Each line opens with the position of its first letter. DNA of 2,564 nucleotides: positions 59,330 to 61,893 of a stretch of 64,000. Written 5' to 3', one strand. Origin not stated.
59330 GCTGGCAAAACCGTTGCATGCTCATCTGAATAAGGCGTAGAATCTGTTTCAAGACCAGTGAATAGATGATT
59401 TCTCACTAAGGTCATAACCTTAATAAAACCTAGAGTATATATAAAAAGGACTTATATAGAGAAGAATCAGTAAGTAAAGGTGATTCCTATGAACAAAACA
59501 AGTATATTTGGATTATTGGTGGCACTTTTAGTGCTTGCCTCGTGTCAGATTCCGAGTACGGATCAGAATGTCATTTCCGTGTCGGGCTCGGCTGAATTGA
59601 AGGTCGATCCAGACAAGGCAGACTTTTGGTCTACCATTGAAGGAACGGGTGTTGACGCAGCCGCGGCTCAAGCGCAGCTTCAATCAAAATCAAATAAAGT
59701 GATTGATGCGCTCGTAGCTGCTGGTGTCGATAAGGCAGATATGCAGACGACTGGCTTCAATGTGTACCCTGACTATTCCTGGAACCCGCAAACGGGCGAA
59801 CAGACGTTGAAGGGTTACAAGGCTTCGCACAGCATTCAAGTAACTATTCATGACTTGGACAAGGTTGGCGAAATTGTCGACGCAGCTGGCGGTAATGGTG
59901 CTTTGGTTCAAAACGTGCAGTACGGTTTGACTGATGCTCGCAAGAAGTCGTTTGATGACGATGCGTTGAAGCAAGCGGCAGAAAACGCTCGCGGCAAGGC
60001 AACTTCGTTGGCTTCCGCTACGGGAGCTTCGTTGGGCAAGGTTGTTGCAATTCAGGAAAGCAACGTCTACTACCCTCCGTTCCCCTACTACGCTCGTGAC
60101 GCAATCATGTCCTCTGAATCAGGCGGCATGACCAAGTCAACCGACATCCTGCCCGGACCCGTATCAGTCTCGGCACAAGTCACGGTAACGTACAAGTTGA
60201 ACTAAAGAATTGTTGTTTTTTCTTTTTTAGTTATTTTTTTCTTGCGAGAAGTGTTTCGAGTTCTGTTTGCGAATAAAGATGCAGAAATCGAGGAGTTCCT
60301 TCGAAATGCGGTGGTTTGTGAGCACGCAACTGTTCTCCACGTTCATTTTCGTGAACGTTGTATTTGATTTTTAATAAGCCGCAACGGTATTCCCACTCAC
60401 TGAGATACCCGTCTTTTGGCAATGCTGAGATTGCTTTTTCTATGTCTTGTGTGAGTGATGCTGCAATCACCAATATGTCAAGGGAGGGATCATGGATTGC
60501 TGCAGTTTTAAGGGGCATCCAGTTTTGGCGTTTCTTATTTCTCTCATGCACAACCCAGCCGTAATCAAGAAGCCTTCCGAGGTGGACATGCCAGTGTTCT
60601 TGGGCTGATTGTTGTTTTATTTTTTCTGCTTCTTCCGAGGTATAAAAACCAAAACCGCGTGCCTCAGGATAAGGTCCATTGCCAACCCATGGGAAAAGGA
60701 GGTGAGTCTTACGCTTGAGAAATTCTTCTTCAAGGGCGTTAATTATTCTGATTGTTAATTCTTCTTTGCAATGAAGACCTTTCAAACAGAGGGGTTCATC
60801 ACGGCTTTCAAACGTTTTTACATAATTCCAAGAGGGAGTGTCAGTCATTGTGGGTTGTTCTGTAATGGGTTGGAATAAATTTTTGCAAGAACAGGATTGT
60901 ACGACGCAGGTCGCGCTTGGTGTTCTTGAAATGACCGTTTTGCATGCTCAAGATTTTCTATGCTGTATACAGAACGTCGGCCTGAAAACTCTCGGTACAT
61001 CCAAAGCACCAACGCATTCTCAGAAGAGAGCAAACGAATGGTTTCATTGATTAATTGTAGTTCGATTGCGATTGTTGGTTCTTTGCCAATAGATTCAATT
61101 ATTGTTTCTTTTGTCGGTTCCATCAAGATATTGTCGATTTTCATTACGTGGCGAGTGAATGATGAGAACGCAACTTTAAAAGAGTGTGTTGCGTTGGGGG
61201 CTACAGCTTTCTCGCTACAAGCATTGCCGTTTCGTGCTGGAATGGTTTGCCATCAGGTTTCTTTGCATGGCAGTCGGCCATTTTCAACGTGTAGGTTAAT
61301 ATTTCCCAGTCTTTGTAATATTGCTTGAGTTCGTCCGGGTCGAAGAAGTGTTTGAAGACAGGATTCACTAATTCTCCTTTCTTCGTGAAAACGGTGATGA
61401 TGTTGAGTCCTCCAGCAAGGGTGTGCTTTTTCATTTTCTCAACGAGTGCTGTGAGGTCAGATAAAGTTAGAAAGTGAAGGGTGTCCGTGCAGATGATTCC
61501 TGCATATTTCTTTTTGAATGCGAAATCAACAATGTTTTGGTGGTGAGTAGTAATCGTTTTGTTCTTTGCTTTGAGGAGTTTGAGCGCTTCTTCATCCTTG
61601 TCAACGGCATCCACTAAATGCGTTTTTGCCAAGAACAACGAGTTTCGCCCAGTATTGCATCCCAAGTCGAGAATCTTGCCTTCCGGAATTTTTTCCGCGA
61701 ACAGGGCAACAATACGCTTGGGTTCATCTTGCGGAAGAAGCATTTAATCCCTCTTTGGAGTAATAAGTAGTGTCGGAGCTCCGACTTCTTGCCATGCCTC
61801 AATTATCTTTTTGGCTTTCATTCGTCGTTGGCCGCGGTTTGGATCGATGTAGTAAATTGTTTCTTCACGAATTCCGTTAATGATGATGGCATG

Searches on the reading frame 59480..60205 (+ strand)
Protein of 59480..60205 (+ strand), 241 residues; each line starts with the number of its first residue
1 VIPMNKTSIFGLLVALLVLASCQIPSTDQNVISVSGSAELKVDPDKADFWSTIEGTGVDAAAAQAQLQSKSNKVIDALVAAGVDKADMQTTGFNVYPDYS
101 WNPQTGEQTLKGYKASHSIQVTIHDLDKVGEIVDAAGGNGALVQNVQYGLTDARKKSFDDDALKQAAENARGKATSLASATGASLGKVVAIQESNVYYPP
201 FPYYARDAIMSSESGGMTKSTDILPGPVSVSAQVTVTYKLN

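Call 34: search_protein_families(library=pfam, proteins=[window:59480-60205:+], max_evalue=0.0001)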
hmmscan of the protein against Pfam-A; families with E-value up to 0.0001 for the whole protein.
window:59480-60205:+ (241 aa): 1 family
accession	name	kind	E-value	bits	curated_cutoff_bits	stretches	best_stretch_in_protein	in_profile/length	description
PF04402.19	SIMPL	-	2.3e-52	178.7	25.2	1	32-238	1-205/205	Protein of unknown function (DUF541)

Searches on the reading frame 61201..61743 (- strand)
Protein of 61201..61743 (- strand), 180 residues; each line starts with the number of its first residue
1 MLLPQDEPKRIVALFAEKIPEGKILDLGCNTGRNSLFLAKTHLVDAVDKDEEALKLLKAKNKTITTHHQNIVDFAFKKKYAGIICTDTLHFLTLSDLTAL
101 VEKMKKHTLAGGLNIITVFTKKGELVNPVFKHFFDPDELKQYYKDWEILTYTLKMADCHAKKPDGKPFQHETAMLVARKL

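Call 79: search_protein_families(library=pfam, proteins=[window:61201-61743:-], max_evalue=0.001)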
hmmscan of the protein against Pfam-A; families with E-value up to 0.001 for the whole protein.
window:61201-61743:- (180 aa): 7 families
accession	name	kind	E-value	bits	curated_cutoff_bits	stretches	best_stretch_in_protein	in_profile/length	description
PF03848.20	TehB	-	7.7e-28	97.7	20.4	1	18-166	28-183/193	Tellurite resistance protein TehB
PF13649.12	Methyltransf_25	-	1.4e-11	45.4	27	1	24-112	1-97/97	Methyltransferase domain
PF13489.12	Methyltransf_23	-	1.4e-07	31.9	27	1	10-138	11-124/164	Methyltransferase domain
PF08241.18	Methyltransf_11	-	5.4e-07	30.6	21.2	1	25-114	1-93/95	Methyltransferase domain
PF08242.18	Methyltransf_12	-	7.8e-07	30.2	30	1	25-112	1-96/98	Methyltransferase domain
PF05175.20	MTS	-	6.4e-05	23.1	23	1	17-90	25-109/170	Methyltransferase small domain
PF13847.12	Methyltransf_31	-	9.7e-05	22.5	27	1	22-126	5-119/145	Methyltransferase domain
